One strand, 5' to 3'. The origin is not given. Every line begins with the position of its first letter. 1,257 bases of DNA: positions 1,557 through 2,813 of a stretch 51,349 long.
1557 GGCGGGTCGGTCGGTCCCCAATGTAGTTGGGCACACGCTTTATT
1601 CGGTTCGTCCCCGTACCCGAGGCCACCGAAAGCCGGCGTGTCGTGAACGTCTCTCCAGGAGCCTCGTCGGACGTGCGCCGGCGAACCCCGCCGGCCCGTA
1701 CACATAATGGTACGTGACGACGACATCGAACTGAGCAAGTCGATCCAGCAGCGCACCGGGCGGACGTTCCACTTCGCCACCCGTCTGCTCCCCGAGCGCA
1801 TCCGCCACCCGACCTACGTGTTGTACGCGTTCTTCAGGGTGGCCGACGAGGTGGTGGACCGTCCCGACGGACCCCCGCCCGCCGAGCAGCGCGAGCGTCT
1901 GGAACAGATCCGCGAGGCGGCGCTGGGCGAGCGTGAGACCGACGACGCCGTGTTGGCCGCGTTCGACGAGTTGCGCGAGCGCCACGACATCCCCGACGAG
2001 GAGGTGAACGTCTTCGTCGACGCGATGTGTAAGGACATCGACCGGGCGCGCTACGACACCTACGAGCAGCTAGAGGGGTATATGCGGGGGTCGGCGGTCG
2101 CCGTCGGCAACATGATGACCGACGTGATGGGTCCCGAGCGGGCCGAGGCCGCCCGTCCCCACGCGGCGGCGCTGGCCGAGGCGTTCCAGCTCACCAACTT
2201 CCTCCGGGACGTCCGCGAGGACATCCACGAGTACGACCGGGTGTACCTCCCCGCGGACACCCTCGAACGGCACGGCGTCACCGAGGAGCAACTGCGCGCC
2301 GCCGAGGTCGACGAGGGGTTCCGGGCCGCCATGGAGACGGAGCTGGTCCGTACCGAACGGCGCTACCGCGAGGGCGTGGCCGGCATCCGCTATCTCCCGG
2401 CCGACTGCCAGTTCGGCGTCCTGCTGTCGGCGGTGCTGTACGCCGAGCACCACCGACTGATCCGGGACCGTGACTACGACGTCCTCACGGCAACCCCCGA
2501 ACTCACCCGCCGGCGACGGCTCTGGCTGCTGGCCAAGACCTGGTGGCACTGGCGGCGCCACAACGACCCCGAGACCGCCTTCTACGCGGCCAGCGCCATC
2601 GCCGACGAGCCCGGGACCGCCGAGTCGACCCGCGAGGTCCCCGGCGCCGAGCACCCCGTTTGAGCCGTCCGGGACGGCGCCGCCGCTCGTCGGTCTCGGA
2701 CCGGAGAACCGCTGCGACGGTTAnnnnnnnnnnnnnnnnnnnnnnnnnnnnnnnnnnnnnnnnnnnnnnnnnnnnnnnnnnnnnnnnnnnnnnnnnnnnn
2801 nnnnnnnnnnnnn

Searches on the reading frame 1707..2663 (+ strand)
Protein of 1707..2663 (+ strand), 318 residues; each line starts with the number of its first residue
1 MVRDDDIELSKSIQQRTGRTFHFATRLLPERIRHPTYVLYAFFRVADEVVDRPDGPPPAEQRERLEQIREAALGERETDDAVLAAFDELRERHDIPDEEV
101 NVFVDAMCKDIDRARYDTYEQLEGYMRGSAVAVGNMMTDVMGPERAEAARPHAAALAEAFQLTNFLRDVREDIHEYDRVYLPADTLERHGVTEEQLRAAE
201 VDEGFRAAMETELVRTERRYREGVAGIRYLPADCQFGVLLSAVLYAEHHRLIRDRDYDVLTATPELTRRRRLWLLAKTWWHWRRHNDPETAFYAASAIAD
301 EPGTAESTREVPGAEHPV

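Call 5: search_protein_families(library=pfam, proteins=[window:1707-2663:+], max_evalue=0.01)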
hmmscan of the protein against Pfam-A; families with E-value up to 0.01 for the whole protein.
window:1707-2663:+ (318 aa): 1 family
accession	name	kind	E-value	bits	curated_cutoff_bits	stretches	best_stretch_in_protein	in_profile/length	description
PF00494.24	SQS_PSY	-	3.3e-66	224.1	26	1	16-270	3-263/263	Squalene/phytoene synthase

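Call 69: search_protein_families(library=pfam, proteins=[P0214], max_evalue=0.001)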
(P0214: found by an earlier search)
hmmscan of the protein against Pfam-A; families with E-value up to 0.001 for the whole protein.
P0214 (1032 aa): 1 family
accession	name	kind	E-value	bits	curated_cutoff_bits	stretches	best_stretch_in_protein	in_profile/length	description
PF10016.14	DUF2259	-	6e-05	23.5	25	0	519-573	75-129/189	Predicted secreted protein (DUF2259)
